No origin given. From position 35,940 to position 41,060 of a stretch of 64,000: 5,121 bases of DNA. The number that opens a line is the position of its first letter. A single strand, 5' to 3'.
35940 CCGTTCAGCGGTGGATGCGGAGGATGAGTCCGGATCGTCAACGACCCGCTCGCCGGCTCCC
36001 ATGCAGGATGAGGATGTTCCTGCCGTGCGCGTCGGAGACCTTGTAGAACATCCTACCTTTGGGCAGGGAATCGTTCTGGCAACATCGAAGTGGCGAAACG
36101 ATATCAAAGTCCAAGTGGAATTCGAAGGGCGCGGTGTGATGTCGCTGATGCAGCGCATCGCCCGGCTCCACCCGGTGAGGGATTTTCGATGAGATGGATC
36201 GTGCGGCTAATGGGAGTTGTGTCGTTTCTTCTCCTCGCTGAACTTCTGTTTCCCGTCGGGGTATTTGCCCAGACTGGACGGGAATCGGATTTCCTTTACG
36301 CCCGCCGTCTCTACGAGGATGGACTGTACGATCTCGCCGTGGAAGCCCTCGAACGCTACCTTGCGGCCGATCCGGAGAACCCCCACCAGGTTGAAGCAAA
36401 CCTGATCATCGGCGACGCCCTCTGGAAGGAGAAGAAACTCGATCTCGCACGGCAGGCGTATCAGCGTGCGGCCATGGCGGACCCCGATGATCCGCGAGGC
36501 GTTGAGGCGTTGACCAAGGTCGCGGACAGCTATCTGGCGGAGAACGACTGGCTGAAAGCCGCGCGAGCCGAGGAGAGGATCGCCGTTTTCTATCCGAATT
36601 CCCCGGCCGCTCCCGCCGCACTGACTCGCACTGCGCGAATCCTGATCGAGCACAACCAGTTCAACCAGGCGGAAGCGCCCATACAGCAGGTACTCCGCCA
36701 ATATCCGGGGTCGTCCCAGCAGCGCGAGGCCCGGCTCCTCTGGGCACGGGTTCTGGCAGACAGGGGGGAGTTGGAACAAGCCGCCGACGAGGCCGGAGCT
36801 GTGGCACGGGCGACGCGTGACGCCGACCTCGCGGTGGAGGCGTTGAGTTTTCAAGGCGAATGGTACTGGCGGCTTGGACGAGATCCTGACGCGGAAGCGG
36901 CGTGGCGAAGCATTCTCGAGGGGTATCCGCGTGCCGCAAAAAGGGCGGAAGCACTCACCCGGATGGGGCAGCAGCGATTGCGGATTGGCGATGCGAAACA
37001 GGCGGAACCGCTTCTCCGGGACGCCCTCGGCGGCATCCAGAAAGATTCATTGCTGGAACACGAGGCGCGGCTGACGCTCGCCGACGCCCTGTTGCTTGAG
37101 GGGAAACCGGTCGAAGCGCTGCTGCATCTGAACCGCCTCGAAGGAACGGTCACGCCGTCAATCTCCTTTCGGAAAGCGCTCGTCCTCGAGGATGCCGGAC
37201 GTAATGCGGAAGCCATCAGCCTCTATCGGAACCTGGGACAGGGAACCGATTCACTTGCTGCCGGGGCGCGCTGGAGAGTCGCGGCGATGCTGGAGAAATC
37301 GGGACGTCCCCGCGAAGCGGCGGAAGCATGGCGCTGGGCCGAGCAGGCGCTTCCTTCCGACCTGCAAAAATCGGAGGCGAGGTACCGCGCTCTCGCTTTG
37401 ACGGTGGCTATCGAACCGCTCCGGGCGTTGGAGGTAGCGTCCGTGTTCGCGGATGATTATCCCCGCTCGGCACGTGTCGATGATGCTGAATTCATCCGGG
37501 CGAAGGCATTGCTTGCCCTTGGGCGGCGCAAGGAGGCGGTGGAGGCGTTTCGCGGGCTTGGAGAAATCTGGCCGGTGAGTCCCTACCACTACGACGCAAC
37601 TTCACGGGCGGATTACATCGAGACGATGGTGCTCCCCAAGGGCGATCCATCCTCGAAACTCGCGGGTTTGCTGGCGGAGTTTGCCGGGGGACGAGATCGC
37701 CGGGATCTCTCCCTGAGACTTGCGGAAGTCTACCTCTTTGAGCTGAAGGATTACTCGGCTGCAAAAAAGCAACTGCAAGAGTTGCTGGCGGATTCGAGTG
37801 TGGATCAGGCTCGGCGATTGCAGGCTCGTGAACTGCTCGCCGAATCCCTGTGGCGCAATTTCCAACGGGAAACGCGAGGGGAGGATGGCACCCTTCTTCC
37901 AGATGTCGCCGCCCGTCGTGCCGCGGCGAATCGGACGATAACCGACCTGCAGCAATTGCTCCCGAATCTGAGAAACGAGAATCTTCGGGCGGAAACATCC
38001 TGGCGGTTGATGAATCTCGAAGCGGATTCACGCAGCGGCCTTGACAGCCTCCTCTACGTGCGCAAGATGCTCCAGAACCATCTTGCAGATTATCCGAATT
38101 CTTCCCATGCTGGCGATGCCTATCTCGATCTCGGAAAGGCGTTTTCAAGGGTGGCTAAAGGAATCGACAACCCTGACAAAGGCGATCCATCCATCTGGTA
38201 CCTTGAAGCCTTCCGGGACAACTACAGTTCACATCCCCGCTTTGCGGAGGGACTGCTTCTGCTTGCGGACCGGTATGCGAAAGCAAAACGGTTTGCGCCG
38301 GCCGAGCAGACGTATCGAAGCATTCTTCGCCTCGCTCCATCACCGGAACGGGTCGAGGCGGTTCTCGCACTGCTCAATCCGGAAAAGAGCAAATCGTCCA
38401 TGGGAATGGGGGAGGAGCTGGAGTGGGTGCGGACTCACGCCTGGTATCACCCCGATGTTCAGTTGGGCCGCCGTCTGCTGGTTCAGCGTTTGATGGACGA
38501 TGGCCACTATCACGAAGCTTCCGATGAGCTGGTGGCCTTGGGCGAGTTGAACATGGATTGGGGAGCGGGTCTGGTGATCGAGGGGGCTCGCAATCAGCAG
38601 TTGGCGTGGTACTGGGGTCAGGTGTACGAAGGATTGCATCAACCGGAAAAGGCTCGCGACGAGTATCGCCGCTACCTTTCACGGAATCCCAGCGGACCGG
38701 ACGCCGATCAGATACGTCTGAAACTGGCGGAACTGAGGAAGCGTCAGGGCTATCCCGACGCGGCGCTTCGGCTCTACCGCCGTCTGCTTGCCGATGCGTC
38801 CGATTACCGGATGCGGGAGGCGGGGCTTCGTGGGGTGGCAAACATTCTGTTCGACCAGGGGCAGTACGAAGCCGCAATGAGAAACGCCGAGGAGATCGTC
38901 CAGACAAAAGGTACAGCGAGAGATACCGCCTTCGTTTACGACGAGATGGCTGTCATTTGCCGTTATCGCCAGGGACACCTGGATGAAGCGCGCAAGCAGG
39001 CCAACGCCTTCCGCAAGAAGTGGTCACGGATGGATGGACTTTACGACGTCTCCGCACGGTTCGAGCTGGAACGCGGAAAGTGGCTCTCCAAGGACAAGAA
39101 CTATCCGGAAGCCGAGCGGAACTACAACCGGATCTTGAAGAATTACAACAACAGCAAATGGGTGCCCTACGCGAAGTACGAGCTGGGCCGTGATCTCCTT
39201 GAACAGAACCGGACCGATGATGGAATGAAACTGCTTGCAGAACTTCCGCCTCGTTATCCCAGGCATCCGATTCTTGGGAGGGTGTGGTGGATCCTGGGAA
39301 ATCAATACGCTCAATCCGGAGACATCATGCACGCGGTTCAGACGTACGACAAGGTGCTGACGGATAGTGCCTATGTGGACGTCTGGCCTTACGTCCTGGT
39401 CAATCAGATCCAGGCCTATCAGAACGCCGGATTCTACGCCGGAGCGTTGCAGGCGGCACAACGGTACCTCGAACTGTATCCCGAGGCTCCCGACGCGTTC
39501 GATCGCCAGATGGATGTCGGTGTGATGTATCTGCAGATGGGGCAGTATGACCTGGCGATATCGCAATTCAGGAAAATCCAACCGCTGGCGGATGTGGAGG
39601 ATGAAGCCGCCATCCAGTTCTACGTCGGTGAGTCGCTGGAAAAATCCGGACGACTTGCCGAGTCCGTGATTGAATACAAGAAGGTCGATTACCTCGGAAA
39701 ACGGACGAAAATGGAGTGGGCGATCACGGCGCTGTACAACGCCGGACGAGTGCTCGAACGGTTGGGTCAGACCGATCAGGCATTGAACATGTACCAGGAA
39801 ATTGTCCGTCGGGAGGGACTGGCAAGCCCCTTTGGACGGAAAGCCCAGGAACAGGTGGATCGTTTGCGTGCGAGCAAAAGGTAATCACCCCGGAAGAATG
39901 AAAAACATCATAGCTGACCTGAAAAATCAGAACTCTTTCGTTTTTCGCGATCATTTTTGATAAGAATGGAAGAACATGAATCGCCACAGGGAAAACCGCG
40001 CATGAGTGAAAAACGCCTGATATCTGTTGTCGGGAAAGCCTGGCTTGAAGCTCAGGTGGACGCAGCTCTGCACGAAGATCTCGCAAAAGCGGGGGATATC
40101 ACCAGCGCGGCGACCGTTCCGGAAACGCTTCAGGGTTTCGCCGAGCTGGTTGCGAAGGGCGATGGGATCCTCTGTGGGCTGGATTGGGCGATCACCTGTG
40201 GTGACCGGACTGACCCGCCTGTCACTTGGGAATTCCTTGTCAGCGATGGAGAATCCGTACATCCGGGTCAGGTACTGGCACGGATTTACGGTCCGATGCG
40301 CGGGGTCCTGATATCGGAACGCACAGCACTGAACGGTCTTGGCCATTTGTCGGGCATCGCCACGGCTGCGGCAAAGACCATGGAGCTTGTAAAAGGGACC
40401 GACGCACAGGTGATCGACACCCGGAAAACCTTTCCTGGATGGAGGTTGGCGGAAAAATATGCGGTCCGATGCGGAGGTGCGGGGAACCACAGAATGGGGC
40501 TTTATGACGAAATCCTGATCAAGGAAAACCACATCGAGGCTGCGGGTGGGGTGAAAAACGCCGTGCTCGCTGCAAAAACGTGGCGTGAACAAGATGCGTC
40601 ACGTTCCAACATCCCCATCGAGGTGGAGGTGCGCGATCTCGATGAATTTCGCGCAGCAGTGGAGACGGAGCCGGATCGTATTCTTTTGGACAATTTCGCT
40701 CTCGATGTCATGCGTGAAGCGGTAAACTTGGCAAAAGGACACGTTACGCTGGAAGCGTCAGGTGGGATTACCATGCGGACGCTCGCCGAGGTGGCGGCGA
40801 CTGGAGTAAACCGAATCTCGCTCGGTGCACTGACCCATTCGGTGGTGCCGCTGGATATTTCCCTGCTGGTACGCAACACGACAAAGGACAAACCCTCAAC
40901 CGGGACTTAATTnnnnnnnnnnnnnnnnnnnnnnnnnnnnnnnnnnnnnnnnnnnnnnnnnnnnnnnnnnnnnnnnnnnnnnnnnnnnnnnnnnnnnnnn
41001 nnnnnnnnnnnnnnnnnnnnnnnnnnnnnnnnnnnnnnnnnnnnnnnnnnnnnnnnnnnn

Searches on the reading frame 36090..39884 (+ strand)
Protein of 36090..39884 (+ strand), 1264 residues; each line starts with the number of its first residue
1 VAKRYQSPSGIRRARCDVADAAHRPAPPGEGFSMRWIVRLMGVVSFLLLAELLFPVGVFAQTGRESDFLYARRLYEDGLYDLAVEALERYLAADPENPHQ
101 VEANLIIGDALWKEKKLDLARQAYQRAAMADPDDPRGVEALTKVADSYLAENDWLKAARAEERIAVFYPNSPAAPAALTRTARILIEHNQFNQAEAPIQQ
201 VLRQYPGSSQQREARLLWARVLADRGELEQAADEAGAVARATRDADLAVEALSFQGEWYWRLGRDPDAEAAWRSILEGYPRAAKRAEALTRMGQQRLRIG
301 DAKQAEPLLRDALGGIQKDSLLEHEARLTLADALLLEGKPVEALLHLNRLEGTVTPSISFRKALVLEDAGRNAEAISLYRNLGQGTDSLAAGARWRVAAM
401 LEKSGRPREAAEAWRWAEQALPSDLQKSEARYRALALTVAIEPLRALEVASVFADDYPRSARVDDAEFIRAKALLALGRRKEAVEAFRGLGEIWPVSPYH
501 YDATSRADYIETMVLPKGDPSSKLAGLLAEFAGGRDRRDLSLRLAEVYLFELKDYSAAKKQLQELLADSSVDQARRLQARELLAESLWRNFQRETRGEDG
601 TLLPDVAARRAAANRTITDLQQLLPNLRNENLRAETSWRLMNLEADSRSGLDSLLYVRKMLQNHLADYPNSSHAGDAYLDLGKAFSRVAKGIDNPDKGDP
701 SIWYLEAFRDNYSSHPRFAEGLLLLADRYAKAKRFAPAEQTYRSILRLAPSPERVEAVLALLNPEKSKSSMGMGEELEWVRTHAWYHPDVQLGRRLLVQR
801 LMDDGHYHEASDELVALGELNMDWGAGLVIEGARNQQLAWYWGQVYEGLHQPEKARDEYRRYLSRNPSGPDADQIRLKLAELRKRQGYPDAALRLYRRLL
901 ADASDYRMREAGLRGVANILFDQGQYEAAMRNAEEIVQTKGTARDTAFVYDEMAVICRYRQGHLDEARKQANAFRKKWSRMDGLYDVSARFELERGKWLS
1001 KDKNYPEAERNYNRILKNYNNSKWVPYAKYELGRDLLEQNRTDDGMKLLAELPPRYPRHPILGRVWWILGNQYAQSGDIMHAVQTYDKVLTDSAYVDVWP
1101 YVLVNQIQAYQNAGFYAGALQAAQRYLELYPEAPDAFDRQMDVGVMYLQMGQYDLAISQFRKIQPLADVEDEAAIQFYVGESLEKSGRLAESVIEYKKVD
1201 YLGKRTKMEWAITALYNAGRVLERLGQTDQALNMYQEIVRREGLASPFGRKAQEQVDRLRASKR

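Call 10: search_protein_families(library=ncbifam, max_evalue=1e-10, proteins=[window:36090-39884:+])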
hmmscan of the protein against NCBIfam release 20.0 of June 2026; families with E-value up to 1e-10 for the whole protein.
window:36090-39884:+ (1264 aa): 7 families
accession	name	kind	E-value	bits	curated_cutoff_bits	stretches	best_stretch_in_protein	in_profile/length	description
TIGR02795.1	tol_pal_ybgF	equivalog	1.9e-56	189.8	90.1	1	71-177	9-115/119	tol-pal system protein YbgF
TIGR02917.1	PEP_TPR_lipo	equivalog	1.3e-24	86.2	312.2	0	1030-1240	571-764/899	XrtA/PEP-CTERM system TPR-repeat protein PrsT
TIGR03302.1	OM_YfiO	subfamily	3.8e-23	82.2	81.4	0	102-306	34-223/239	outer membrane protein assembly factor BamD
NF052312.1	T9SS_PorW_SprE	equivalog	3.9e-21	75.4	250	0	995-1127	147-276/716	type IX secretion system periplasmic lipoprotein PorW/SprE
NF052415.1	T3SS_chap_SctY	equivalog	8.8e-18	64.8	70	0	76-126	52-102/106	type III secretion apparatus assembly chaperone SctY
NF008068.0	PRK10803.1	equivalog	3.2e-14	53.5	383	0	167-214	209-256/263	cell division protein CpoB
NF040959.1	MamA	equivalog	3.8e-11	42.8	200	0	1070-1196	44-162/204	magnetosome protein MamA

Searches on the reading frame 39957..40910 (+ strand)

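Call 10: search_protein_families(library=ncbifam, max_evalue=1e-10, proteins=[window:39957-40910:+])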
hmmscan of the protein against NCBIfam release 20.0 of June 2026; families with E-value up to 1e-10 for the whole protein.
window:39957-40910:+ (317 aa): 2 families
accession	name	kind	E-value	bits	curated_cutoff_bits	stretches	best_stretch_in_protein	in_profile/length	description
TIGR00078.1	nadC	equivalog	2.2e-83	279.6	198.4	1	34-303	2-267/269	carboxylating nicotinate-nucleotide diphosphorylase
TIGR01334.1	modD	hypoth_equivalog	2.1e-21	76.6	178.85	1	31-289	5-262/277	ModD protein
